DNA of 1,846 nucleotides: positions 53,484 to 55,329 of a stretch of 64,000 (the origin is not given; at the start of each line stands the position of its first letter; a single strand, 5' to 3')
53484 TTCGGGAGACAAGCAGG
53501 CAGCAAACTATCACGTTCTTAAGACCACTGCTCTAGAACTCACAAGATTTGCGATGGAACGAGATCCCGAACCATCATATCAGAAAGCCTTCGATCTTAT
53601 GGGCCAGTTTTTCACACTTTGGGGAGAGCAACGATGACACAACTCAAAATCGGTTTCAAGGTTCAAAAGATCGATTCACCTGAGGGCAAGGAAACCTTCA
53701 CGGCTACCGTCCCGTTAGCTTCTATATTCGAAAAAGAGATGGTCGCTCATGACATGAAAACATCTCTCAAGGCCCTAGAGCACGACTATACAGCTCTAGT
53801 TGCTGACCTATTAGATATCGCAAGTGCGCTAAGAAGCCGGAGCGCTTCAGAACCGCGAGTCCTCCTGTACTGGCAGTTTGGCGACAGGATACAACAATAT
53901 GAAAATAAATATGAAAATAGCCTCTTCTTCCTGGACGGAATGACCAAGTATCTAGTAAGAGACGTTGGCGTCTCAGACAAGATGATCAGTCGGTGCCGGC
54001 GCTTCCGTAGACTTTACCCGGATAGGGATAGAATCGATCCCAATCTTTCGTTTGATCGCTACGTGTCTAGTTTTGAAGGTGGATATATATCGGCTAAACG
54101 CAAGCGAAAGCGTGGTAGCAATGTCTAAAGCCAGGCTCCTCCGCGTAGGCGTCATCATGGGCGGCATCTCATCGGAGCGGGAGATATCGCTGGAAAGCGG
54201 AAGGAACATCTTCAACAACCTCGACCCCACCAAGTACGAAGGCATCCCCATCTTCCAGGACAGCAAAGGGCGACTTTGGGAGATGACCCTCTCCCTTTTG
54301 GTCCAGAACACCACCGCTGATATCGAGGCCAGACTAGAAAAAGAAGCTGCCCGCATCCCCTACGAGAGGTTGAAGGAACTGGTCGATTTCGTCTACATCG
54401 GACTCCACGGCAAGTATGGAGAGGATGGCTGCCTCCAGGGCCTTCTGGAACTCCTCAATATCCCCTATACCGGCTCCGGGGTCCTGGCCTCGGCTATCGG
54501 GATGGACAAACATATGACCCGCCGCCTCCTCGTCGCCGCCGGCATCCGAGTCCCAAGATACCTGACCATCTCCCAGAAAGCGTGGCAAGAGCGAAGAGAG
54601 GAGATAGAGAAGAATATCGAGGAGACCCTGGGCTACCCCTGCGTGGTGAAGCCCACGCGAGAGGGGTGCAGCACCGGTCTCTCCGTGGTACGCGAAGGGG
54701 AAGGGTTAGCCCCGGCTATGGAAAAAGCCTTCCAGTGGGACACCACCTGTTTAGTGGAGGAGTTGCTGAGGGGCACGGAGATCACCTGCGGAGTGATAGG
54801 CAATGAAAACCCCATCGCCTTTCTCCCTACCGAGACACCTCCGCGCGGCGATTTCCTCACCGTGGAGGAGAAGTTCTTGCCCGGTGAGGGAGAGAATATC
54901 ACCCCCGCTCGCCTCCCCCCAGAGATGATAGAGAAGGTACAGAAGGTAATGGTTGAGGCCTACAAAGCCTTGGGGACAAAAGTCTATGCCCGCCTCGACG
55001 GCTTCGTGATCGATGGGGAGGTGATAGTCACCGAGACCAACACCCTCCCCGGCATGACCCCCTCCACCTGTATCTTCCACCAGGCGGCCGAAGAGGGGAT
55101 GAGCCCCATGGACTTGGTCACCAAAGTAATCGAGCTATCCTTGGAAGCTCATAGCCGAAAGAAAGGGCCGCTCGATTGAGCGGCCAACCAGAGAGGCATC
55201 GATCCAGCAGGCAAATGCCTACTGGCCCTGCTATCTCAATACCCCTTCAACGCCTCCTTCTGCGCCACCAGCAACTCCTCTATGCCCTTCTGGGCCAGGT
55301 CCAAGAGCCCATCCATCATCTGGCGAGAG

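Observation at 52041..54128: Low-GC two-gene cassette (GHKL/Bergerat ATPase + unknown partner) between two ddl paralogs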

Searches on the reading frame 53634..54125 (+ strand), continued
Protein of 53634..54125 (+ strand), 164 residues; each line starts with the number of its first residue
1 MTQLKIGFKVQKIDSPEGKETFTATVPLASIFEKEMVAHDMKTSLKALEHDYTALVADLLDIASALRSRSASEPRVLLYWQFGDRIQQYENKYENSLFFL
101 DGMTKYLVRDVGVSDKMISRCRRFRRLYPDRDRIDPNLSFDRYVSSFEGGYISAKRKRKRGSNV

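Call 76: search_protein_representatives(alignment_id=A2)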
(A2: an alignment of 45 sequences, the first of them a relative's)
Query: 45 sequences, 165 profile positions. Proteins with E-value up to 0.001 (for the whole library): 135; up to 1e-10: 42; up to 1e-30: 8. The best 135 are listed.
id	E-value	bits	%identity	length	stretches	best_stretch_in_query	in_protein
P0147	3.1e-82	290.7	-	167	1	1-164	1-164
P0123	1.9e-65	236.1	-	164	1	1-162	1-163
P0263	1.4e-52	194.3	-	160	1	2-157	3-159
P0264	3.6e-50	186.4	-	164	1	2-157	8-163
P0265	1.5e-46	174.6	-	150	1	5-150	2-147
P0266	1.8e-46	174.4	-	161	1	2-157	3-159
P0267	1.1e-42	162.1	-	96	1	74-163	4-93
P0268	9.3e-36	139.5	-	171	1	6-161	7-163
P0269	6.1e-30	120.6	-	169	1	3-160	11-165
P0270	7.3e-28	113.9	-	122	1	38-150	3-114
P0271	3.7e-27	111.6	-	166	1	3-148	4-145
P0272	8.3e-27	110.4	-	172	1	2-144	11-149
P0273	2.0e-23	99.5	-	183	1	5-146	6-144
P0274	4.6e-23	98.3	-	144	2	109-152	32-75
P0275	1.5e-22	96.6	-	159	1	4-151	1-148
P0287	1.9e-13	67.0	-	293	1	5-142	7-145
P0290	6.0e-13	65.4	-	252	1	5-141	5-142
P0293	1.6e-12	64.0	-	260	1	1-142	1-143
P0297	5.5e-12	62.2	-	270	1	5-142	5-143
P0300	2.6e-11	60.1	-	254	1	5-142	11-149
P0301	3.9e-11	59.5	-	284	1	5-142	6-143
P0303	1.1e-10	58.0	-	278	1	1-142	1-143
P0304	3.0e-10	56.6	-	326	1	6-144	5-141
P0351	1.7e-05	41.1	-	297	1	6-144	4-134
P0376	3.4e-04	36.9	-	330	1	48-130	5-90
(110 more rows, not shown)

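Call 77: search_protein_families(library=pfam, proteins=[P0287, P0290, P0293, P0297, P0300, P0301, P0303, P0304, P0351, P0376], max_evalue=0.01)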
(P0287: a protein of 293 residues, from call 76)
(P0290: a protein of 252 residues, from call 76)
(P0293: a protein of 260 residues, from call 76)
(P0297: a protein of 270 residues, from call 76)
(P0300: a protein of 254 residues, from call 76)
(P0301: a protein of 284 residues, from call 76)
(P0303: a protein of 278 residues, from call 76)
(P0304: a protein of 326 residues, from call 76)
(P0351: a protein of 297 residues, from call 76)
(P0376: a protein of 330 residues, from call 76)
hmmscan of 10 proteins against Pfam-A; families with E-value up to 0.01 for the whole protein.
P0287 (293 aa): 0 families

P0290 (252 aa): 0 families

P0293 (260 aa): 0 families

P0297 (270 aa): 0 families

P0300 (254 aa): 0 families

P0301 (284 aa): 0 families

P0303 (278 aa): 0 families

P0304 (326 aa): 1 family
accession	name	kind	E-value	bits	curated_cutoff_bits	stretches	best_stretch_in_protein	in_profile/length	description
PF13328.12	HD_4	-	0.00048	20.3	27.2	1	169-237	7-74/156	HD domain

P0351 (297 aa): 2 families
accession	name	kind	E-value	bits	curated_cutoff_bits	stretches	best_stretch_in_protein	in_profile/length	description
PF13412.12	HTH_24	-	0.0021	18.1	21.9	1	168-210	3-46/48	Winged helix-turn-helix DNA-binding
PF08279.18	HTH_11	-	0.0034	17.7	25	1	171-218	3-52/55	HTH domain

P0376 (330 aa): 2 families
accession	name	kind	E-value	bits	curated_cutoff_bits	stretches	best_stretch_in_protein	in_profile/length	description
PF17761.7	DUF1016_N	-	6.9e-15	55.8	32.8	1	16-135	2-131/137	DUF1016 N-terminal domain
PF00565.23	SNase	-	0.00021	22.1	21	1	249-328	2-75/107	Staphylococcal nuclease homologue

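Call 87: fold_search(model_id=the predicted structure, library=viral)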
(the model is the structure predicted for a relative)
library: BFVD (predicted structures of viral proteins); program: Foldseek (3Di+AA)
matches with E <= 10: 571; with E <= 0.001: 0
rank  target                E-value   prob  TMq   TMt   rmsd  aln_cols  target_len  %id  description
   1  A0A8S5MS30            7.4e-02  0.28  0.20  0.27  23.5       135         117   13  Nucleoprotein [Myoviridae sp. ctbWL16]
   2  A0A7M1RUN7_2          2.1e-01  0.09  0.17  0.04  18.1       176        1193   14  DNA helicase [uncultured phage cr50_1]
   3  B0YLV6                2.7e-01  0.13  0.20  0.21  14.2       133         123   11  Uncharacterized protein [Glossina hytrovirus (isolate Glossina pallidipes/Ethiopia/Seibersdorf/-)]
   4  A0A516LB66            4.0e-01  0.09  0.19  0.10  16.9       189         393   10  (no name in the UniProt tables at hand)
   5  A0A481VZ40            4.5e-01  0.11  0.15  0.18  15.6       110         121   12  (no name in the UniProt tables at hand)
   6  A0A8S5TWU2            5.1e-01  0.47  0.33  0.14   7.4       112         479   12  ATP-dependent chaperone (Fragment) [Siphoviridae sp. ctTgb17]
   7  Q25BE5                6.1e-01  0.06  0.17  0.17  13.1       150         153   12  Uncharacterized protein [His 2 virus]
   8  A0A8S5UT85            6.4e-01  0.25  0.27  0.12   6.9        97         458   18  Chromosome partitioning protein [Siphoviridae sp. ct4fm14]
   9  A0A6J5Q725            6.4e-01  0.14  0.18  0.30  19.5       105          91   13  Uncharacterized protein [uncultured Caudovirales phage]
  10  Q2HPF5                7.7e-01  0.08  0.20  0.18  18.0       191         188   11  Uncharacterized protein [Burkholderia phage BcepNazgul]
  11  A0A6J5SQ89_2          7.7e-01  0.06  0.18  0.04  28.8       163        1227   13  Large polyvalent protein associated domain-containing protein [uncultured Caudovirales phage]
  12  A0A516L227            8.1e-01  0.14  0.21  0.07  17.6       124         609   12  (no name in the UniProt tables at hand)
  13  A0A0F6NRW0            8.6e-01  0.05  0.17  0.07  14.2       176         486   15  RNA-dependent RNA polymerase (Fragment) [Leucostoma persoonii mitovirus 1]
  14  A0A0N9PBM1            9.1e-01  0.54  0.18  0.36   2.7        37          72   24  (no name in the UniProt tables at hand)
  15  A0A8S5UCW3            9.1e-01  0.09  0.20  0.06  22.1       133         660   12  Integrase (Fragment) [Myoviridae sp. ctBvM24]
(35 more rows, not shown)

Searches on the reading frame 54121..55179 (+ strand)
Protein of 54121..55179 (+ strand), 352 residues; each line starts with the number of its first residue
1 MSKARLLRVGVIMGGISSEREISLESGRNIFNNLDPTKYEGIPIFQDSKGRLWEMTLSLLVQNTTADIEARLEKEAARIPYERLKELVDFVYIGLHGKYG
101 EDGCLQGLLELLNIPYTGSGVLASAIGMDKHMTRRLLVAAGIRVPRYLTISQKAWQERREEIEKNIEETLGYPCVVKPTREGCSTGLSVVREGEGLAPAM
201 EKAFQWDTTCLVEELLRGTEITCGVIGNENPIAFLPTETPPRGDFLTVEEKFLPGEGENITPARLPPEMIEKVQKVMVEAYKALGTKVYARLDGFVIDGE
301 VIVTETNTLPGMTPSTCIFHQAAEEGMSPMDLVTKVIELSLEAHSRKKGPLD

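Call 8: search_protein_families(library=pfam, proteins=[window:54121-55179:+], max_evalue=0.1)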
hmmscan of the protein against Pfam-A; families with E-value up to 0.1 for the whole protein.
window:54121-55179:+ (352 aa): 8 families
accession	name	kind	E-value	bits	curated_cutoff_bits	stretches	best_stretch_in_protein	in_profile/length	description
PF07478.18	Dala_Dala_lig_C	-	9.3e-51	172.7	24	1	136-338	1-204/204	D-ala D-ala ligase C-terminus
PF01820.27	Dala_Dala_lig_N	-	1.7e-27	96.8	34.6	1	8-119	1-121/121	D-ala D-ala ligase N-terminus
PF02222.28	ATP-grasp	-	7e-08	32.8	27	1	137-305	3-158/179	ATP-grasp domain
PF13535.11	ATP-grasp_4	-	6.7e-05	23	27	1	171-230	2-75/160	ATP-grasp domain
PF02655.19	ATP-grasp_3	-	0.00012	22.7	23.2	1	129-307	3-154/160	ATP-grasp domain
PF02786.22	CPSase_L_D2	-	0.00073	19.5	19.8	1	156-218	24-91/211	Carbamoyl-phosphate synthase L chain, ATP binding domain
PF01071.24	GARS_A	-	0.0045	17.3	27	1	129-236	2-109/194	Phosphoribosylglycinamide synthetase, ATP-grasp (A) domain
PF14397.11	ATPgrasp_ST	-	0.051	13.2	31.4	0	129-192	21-81/278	Sugar-transfer associated ATP-grasp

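Call 10: search_protein_families(library=ncbifam, proteins=[window:54121-55179:+], max_evalue=0.1)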
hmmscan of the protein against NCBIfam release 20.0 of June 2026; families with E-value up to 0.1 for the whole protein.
window:54121-55179:+ (352 aa): 57 families (the best 25 are shown)
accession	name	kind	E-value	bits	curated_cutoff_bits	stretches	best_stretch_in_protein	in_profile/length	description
NF002528.0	PRK01966.1-4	subfamily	3.5e-85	286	262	1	7-347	5-365/366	D-alanine--D-alanine ligase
TIGR01205.1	D_ala_D_alaTIGR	subfamily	9.1e-84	281.1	245.65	1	8-340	1-317/318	D-alanine--D-alanine ligase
NF002378.0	PRK01372.1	subfamily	3e-80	269.2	243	2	81-342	51-303/305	D-alanine--D-alanine ligase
NF002525.0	PRK01966.1-1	equivalog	3e-72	243.6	457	1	7-348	4-358/364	D-alanine--D-alanine ligase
NF002526.0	PRK01966.1-2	equivalog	2.8e-71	240.3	449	1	8-348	5-355/362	D-alanine--D-alanine ligase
NF011170.0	PRK14572.1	equivalog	4.7e-69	233.1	489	1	8-342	3-347/351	D-alanyl-alanine synthetase A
NF002527.0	PRK01966.1-3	equivalog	1.4e-64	218.4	310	1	9-342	5-330/332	D-alanine--D-alanine ligase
NF000091.3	D_ala_D_ser_VanG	exception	4.9e-63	213.1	495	1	8-340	2-343/344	D-alanine--D-serine ligase VanG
NF011169.0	PRK14571.1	equivalog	5.1e-56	190.2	404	2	82-338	49-293/300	D-alanyl-alanine synthetase A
NF000207.3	D_ala_D_ser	equivalog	1.3e-54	185.6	520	1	8-342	2-341/342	D-alanine--D-serine ligase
NF000206.1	D_ala_D_lac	equivalog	3.7e-52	177.4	550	1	7-341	4-341/342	D-alanine--(R)-lactate ligase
NF011171.0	PRK14573.1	equivalog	1e-48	165.9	1015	1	5-347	450-793/809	bifunctional UDP-N-acetylmuramate--L-alanine ligase/D-alanine--D-alanine ligase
NF000372.1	D_ala_D_lac_VanI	exception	1.6e-47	162.5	700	1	7-341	4-341/341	D-alanine--(R)-lactate ligase VanI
NF011168.0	PRK14570.1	equivalog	4.3e-46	158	505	1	11-349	7-355/364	D-alanyl-alanine synthetase A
NF002529.0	PRK01966.1-5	equivalog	7.9e-46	156.6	472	1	11-347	8-343/348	D-alanine--D-alanine ligase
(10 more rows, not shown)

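Call 48: find_related_loci(query=window:54121-55179:+, collection=metagenome_contigs, flank=6000)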
Query window:54121-55179:+ (352 aa) in metagenome_contigs; peptide patterns used: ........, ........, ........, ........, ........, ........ (x = any residue, [..] = any of these).
600 stretches matched a pattern (row limit reached: there are more); 559 encode a relative of the query (tblastn E <= 1e-3); the best 80 are kept; 80 distinct loci.
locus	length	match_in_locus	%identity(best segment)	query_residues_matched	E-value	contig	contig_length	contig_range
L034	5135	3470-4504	74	7-351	2e-175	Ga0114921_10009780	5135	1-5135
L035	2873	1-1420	71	2-351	6e-178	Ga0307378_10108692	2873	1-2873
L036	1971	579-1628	73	2-351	7e-178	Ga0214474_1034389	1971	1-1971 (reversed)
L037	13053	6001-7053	60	2-351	6e-141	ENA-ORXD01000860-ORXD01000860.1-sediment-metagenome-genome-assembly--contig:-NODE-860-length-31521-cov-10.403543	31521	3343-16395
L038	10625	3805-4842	59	7-351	6e-139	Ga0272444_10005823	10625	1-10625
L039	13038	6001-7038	59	7-351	5e-139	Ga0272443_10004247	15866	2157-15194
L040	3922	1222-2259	58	7-351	3e-141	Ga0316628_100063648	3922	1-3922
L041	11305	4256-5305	58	3-351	4e-137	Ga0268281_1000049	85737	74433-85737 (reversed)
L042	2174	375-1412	58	7-351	1e-146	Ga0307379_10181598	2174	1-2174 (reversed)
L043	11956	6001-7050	57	3-351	2e-137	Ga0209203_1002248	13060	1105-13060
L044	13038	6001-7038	59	7-351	5e-137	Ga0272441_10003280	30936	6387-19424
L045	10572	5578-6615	59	7-351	6e-137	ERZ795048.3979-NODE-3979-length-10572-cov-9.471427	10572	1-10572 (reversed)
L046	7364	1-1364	58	7-351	1e-136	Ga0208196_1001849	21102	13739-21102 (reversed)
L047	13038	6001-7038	57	7-351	2e-136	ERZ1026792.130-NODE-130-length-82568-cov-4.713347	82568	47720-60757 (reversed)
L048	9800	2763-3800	59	7-351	9e-137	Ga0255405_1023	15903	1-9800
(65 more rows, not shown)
